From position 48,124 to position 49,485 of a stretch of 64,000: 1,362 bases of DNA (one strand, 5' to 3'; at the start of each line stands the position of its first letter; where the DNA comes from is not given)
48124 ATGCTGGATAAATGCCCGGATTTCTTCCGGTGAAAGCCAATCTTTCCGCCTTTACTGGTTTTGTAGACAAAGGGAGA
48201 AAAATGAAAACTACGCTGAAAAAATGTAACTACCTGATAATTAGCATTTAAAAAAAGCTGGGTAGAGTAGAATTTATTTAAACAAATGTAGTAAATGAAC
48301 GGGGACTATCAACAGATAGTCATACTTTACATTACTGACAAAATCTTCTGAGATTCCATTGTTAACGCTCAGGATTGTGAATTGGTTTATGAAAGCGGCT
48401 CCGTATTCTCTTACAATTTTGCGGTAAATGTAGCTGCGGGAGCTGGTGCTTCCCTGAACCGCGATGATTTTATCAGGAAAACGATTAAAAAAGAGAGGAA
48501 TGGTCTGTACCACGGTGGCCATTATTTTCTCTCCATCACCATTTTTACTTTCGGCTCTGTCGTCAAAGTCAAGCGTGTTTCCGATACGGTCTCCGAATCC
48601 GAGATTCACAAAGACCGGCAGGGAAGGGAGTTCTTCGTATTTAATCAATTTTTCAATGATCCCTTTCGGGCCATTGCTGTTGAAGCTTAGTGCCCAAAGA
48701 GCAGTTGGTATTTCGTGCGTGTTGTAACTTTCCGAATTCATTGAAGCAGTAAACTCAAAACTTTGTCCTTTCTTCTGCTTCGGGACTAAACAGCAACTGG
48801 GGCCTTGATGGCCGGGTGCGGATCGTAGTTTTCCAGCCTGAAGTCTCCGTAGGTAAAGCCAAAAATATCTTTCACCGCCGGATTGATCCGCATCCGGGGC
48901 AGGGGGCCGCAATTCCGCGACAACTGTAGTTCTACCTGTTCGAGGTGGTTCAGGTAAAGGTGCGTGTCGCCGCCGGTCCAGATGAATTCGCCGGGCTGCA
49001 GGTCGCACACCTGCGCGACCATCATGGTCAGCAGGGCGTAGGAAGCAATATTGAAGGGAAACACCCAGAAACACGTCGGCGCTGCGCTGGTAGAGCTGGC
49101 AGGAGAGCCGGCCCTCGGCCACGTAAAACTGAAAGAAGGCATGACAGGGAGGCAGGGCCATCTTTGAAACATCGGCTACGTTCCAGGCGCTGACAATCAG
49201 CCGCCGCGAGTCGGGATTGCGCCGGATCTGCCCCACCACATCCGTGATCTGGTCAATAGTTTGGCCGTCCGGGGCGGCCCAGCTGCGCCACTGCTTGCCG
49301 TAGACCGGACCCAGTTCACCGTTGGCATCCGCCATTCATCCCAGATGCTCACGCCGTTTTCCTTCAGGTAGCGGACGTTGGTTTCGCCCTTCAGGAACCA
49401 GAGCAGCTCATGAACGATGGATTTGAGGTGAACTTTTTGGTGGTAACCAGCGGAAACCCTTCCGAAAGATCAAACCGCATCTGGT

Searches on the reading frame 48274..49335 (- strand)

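Call 9: search_protein_families(library=pfam, proteins=[window:48274-49335:-], max_evalue=0.01)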
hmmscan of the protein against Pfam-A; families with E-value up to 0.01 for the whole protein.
window:48274-49335:- (353 aa): 2 families
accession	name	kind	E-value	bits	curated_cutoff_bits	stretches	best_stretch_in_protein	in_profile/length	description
PF00303.24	Thymidylat_synt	-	4.2e-41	141.3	24.3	1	2-94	84-178/266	Thymidylate synthase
PF22028.2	DUF6934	-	3.3e-32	111.9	27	1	202-343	3-142/145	Family of unknown function (DUF6934)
